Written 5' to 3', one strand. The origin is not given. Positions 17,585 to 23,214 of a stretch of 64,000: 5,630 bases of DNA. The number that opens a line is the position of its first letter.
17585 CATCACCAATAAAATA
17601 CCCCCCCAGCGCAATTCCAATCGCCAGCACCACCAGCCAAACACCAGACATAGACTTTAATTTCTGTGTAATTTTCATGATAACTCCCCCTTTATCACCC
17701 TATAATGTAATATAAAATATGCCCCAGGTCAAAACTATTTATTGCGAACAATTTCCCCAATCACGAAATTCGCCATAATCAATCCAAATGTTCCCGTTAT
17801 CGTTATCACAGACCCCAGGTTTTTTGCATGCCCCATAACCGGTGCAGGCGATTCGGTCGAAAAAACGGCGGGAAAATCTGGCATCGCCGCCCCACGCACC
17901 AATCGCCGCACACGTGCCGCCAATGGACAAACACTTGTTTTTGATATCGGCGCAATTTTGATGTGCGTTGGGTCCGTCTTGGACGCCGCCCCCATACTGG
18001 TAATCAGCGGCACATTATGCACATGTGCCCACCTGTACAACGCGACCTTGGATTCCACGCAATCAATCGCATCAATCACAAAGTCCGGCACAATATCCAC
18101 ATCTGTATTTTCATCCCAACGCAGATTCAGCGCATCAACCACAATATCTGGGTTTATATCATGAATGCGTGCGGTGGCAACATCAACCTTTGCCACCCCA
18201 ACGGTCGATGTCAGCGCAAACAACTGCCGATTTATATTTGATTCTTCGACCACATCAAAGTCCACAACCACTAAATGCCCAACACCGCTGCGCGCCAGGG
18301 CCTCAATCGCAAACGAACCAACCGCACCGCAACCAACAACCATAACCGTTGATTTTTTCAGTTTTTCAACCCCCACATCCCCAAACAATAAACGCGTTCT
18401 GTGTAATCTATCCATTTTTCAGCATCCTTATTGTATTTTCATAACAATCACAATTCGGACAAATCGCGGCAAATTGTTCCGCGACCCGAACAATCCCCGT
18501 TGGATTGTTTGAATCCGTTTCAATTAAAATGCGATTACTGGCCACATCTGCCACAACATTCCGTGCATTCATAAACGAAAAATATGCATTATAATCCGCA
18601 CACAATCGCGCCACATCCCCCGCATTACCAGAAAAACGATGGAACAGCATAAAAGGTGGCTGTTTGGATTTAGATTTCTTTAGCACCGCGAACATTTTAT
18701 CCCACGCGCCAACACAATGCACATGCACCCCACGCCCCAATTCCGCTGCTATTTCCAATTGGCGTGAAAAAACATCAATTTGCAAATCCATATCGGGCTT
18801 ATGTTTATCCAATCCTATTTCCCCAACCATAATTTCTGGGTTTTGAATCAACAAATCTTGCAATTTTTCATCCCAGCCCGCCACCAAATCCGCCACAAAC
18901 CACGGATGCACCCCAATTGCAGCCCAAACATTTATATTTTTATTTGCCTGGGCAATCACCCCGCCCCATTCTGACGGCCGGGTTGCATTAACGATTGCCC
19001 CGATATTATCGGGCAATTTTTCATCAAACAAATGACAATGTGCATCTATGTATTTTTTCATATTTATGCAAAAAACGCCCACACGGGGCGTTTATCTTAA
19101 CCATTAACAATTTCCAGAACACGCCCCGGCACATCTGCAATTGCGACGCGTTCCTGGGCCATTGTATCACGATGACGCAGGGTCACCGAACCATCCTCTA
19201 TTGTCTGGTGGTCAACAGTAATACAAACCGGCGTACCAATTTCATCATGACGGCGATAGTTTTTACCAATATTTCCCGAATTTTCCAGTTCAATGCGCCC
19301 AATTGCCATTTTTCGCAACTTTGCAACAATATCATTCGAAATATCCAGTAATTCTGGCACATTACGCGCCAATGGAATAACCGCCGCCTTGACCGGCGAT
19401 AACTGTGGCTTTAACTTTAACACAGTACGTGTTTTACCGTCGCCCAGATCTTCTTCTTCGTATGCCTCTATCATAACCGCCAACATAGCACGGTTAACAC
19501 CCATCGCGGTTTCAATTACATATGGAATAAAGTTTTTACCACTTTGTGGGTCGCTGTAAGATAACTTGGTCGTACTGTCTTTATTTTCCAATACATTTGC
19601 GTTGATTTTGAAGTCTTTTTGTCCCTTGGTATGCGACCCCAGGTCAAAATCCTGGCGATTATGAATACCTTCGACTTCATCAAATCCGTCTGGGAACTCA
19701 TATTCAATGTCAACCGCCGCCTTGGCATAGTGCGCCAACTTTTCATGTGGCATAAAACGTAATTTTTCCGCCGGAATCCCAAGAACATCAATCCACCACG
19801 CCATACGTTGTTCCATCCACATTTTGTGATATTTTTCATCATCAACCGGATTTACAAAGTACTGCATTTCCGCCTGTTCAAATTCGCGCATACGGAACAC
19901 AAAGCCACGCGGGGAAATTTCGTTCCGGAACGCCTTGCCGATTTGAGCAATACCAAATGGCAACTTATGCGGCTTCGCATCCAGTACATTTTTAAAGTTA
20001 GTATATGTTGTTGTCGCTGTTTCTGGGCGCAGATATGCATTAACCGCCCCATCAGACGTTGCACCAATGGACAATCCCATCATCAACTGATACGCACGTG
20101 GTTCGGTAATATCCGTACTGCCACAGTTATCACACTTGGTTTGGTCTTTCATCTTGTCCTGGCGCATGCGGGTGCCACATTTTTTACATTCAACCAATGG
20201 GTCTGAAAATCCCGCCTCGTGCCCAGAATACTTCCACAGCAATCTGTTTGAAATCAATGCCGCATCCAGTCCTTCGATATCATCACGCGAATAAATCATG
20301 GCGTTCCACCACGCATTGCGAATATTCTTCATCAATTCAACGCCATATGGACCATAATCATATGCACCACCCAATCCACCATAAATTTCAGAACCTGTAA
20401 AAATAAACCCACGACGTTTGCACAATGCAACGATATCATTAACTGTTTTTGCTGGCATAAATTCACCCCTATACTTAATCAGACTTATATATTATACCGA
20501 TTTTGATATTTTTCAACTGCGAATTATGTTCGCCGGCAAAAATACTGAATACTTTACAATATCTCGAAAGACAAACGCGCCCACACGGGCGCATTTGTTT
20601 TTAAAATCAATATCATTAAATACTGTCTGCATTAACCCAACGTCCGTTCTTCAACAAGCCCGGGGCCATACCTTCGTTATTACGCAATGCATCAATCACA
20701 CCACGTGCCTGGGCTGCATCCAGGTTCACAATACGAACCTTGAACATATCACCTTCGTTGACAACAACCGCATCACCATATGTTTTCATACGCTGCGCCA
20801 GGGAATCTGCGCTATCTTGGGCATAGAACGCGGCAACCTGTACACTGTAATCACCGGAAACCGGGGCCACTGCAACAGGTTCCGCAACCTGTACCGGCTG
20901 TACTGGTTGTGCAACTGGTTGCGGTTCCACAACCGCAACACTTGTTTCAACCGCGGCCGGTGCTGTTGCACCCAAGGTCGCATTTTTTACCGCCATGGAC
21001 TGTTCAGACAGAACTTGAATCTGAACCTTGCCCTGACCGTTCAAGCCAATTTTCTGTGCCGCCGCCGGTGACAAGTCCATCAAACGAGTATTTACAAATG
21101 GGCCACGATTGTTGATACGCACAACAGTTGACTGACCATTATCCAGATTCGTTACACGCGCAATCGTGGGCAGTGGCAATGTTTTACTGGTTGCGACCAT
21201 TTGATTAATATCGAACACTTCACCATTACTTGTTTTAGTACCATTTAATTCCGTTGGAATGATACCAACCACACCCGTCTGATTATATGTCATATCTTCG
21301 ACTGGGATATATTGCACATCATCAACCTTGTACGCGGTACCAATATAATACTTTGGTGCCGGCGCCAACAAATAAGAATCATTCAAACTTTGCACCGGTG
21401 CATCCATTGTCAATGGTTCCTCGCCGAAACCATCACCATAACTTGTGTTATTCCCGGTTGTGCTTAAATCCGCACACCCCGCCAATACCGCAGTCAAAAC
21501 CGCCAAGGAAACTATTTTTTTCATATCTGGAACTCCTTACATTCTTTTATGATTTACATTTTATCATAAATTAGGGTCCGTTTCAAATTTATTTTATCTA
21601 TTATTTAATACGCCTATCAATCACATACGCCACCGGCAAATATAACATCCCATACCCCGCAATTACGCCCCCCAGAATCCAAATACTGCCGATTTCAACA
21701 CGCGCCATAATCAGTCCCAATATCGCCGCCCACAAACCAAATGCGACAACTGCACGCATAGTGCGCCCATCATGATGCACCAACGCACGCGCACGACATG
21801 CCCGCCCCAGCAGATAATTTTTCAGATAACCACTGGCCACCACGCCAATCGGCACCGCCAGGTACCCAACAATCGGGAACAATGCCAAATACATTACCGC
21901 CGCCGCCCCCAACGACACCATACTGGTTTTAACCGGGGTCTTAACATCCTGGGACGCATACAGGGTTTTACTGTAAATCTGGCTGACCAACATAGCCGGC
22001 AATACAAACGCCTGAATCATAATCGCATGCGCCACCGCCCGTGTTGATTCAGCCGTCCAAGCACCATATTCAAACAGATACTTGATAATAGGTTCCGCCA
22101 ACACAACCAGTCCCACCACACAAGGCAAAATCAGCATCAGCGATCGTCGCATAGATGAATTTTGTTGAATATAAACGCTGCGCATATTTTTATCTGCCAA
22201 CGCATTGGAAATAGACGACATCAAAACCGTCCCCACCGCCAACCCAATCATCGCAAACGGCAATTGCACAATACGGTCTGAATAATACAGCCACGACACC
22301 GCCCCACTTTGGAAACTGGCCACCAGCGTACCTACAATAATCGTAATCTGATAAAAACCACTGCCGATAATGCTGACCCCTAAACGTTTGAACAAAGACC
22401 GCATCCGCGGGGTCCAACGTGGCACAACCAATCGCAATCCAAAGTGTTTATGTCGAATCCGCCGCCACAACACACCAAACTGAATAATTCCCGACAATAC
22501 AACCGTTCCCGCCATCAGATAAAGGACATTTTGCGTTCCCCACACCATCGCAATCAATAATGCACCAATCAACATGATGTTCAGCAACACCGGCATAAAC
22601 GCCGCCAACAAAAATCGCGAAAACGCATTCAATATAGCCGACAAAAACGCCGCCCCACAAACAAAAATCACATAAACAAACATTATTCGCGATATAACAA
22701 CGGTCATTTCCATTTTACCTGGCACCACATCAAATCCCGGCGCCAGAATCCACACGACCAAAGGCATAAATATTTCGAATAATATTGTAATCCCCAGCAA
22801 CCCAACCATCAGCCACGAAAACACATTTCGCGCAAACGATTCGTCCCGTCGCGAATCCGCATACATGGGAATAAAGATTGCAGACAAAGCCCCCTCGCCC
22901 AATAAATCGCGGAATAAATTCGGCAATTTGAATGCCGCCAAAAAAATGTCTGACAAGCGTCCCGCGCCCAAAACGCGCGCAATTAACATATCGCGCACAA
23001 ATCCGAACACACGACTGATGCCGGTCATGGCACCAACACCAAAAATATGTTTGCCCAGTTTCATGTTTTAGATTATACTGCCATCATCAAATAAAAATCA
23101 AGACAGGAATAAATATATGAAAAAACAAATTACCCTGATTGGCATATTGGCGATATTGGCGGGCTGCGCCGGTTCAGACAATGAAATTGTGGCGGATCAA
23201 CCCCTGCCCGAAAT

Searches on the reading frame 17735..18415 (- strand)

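Call 82: search_protein_families(library=pfam, proteins=[window:17735-18415:-], max_evalue=0.0001)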
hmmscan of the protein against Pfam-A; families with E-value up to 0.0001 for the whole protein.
window:17735-18415:- (226 aa): 1 family
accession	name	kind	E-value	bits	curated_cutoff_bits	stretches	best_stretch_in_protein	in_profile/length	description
PF00899.27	ThiF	-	4.7e-41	140.9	28.1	1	9-163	6-163/238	ThiF family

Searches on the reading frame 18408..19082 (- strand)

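Call 82: search_protein_families(library=pfam, proteins=[window:18408-19082:-], max_evalue=0.0001)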
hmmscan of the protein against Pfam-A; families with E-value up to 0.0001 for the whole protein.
window:18408-19082:- (224 aa): 1 family
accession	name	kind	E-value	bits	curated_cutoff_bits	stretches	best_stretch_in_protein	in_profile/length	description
PF01026.27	TatD_DNase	-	5.6e-33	114.8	27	1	12-191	1-204/253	TatD related DNase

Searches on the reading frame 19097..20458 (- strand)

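Call 82: search_protein_families(library=pfam, proteins=[window:19097-20458:-], max_evalue=0.0001)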
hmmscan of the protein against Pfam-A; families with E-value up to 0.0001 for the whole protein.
window:19097-20458:- (453 aa): 2 families
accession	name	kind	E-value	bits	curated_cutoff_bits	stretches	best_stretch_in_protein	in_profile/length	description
PF03129.25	HGTP_anticodon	-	7.3e-20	71.4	21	1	357-449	1-93/94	Anticodon binding domain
PF00587.30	tRNA-synt_2b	-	3.5e-13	50.4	29.3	1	139-329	9-176/179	tRNA synthetase class II core domain (G, H, P, S and T)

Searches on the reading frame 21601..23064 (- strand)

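Call 83: search_protein_families(library=pfam, proteins=[window:21601-23064:-], max_evalue=0.0001)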
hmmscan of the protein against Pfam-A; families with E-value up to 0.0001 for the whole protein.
window:21601-23064:- (487 aa): 2 families
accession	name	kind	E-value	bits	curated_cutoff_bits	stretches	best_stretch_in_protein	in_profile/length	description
PF03023.19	MurJ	-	8.9e-89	298.6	27.4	1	28-450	1-426/451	Lipid II flippase MurJ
PF01554.23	MatE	-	1.6e-05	25.1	24.9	1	240-388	12-155/161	MatE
